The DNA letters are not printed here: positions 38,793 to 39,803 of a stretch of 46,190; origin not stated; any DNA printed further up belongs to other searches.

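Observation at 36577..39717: Rad50/SbcC-like ATPase with a transmembrane hairpin at the coiled-coil apex, paired with a duplicated CxxC...CxxH protein and no nuclease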

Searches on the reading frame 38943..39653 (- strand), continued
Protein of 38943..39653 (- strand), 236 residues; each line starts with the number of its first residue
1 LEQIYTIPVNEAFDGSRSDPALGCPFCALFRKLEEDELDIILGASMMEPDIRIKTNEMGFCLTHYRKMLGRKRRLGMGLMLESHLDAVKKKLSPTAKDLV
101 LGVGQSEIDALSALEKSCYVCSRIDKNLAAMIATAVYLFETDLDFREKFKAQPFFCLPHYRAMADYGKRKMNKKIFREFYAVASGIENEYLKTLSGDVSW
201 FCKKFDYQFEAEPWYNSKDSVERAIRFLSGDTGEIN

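Call 90: fold_search(model_id=the predicted structure, library=viral)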
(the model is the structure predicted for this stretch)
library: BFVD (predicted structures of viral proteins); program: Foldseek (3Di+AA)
matches with E <= 10: 57; with E <= 0.001: 0
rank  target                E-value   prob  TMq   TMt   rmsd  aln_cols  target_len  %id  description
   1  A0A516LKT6            4.6e-01  0.13  0.18  0.09  29.7       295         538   10  (no name in the UniProt tables at hand)
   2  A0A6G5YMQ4            1.7e+00  0.06  0.16  0.05  27.3       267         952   11  (no name in the UniProt tables at hand)
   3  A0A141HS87            2.8e+00  0.07  0.16  0.13  22.7       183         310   16  (no name in the UniProt tables at hand)
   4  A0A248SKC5            3.0e+00  0.09  0.19  0.12  18.3       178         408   12  (no name in the UniProt tables at hand)
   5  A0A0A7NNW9            3.0e+00  0.06  0.21  0.05  25.9       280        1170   11  Lysin [Lactobacillus phage LfeInf]
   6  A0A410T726            3.2e+00  0.07  0.13  0.12  18.8       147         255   10  Sigma factor for late transcription [Campylobacter phage CP20]
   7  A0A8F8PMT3            3.2e+00  0.05  0.18  0.11  19.1       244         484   11  Uncharacterized protein [Clandestinovirus]
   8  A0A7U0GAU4            3.3e+00  0.04  0.16  0.12  25.4       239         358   11  (no name in the UniProt tables at hand)
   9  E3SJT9                3.5e+00  0.04  0.16  0.15  20.4       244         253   11  Uncharacterized protein [Synechococcus phage S-ShM2]
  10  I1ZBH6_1              4.0e+00  0.04  0.15  0.05  18.1       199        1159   12  (no name in the UniProt tables at hand)
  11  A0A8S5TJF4            4.0e+00  0.02  0.14  0.14  15.1       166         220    5  Uncharacterized protein [Siphoviridae sp. ct7yc1]
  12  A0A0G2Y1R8            4.2e+00  0.05  0.20  0.12  16.8       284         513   12  Putative sel1-like repeat-containing protein [Acanthamoeba polyphaga mimivirus]
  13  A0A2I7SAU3            4.4e+00  0.06  0.13  0.18  15.2       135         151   10  (no name in the UniProt tables at hand)
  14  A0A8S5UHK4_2          4.4e+00  0.04  0.18  0.05  25.7       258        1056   13  Trimeric coiled-coil viral fiber [Siphoviridae sp. ctZd434]
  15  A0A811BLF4            4.6e+00  0.04  0.15  0.11  16.9       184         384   12  Uncharacterized protein [Pandoravirus japonicus]
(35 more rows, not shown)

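Call 92: search_dna_similar(query=window:38943-39653:-, collection=phages, mode=protein, max_evalue=0.001, max_rows=10)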
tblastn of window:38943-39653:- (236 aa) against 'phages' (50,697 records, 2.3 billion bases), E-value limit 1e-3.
Records with a match: 3; places in all: 3; records where one place covers at least 80% of the query: 2.
Best place of each record, by identity: <60% 3.
By first word of the organism name: Bacteriophage 3.
By host as written in the record: - 3.
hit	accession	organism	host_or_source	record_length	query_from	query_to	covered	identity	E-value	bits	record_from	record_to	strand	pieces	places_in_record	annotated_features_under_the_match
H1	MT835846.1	Bacteriophage sp.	human fecal samples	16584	2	230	97%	33.1%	8e-36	139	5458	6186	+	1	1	record has no annotation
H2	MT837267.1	Bacteriophage sp.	human fecal samples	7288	2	230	97%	30.9%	2e-33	132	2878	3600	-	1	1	record has no annotation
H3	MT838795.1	Bacteriophage sp.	human fecal samples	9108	44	230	79%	36.2%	1e-35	139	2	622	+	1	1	record has no annotation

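Call 93: search_dna_similar(query=window:38943-39653:-, collection=plasmids, mode=protein, max_evalue=0.001, max_rows=10)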
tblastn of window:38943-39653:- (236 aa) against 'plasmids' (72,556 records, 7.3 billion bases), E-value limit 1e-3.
Records with a match: 1; places in all: 1; records where one place covers at least 80% of the query: 1.
Best place of each record, by identity: <60% 1.
By first word of the organism name: Monoglobus 1.
By predicted mobility (MOB-suite, as given by PLSDB): non-mobilizable 1.
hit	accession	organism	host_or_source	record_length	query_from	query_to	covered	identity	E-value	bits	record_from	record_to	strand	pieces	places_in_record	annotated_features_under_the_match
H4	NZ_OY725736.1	Monoglobus pectinilyticus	-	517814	2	234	99%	37.2%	3e-50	182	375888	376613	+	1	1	DUF6062 family protein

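Call 95: get_annotated_region(hit=H4, flank=8000)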
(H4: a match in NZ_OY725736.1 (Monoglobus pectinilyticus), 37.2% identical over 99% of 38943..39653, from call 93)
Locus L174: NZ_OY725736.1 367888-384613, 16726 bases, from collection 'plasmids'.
description: Monoglobus pectinilyticus strain Ruminococcaceae species TSDC17.2-1.2 plasmid 12, complete sequence
organism: Monoglobus pectinilyticus (NCBI taxid 1981510)
taxonomy: Bacteria; Bacillota; Clostridia; Monoglobales; Monoglobaceae; Monoglobus; Monoglobus pectinilyticus
host: -; source: -; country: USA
typing (MOB-suite, as given by PLSDB): non-mobilizable
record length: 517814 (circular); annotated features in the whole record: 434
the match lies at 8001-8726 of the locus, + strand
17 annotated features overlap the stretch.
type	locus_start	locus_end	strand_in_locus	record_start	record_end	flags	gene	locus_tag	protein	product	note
CDS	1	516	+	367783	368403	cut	-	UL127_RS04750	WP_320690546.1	hypothetical protein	-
CDS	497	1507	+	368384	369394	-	-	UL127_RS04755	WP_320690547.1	HAD family hydrolase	-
CDS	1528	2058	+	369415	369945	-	-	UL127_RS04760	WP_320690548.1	Fe-S-containing hydro-lyase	-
CDS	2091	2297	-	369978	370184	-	-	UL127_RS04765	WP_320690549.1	DUF3006 domain-containing protein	-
CDS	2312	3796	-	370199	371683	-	-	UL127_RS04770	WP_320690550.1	S-layer homology domain-containing protein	-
CDS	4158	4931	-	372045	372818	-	-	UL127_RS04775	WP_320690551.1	ABC transporter ATP-binding protein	-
CDS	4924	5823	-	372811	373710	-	-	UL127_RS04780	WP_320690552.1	ABC transporter permease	-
CDS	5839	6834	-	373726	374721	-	-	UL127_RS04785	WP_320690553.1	ABC transporter substrate-binding protein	-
CDS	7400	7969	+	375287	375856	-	-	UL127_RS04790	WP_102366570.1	manganese efflux pump MntP family protein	-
CDS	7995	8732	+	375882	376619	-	-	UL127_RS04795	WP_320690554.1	DUF6062 family protein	-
CDS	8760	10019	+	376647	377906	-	-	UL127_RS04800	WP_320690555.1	thymidine phosphorylase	GO:0006206 - pyrimidine nucleobase metabolic process [Evidence IEA]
CDS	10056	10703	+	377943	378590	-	-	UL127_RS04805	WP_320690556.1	NAD(P)H-hydrate epimerase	-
CDS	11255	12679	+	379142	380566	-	-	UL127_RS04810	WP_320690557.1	serine hydrolase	-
CDS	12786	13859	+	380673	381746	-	-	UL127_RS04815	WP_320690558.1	peptidylprolyl isomerase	-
CDS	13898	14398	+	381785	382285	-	-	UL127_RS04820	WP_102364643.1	peptidylprolyl isomerase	GO:0000413 - protein peptidyl-prolyl isomerization [Evidence IEA]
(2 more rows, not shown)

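Call 96: get_annotated_region(hit=H1, flank=11000)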
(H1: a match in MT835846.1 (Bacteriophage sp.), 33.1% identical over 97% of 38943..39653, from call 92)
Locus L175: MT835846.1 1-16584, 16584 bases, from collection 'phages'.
description: UNVERIFIED: Bacteriophage sp. clone scaffold_811 genomic sequence.
organism: Bacteriophage sp. (NCBI taxid 38018)
taxonomy: Viruses
host: -; source: human fecal samples; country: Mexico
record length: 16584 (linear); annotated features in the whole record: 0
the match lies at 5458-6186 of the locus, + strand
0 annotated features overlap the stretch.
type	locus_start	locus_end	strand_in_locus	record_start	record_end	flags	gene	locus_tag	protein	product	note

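Call 97: get_annotated_region(hit=H2, flank=8000)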
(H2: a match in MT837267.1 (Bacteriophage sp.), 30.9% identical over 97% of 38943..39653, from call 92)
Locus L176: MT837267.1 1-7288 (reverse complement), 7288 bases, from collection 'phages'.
description: UNVERIFIED: Bacteriophage sp. clone scaffold_4315 genomic sequence.
organism: Bacteriophage sp. (NCBI taxid 38018)
taxonomy: Viruses
host: -; source: human fecal samples; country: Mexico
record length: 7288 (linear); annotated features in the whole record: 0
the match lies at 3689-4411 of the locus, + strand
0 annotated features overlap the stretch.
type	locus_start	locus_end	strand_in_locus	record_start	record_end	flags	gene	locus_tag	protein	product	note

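Call 98: get_annotated_region(hit=H3, flank=9000)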
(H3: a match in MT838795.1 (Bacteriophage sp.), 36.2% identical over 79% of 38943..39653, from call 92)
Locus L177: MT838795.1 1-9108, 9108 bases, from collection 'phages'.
description: UNVERIFIED: Bacteriophage sp. clone scaffold_8735 genomic sequence.
organism: Bacteriophage sp. (NCBI taxid 38018)
taxonomy: Viruses
host: -; source: human fecal samples; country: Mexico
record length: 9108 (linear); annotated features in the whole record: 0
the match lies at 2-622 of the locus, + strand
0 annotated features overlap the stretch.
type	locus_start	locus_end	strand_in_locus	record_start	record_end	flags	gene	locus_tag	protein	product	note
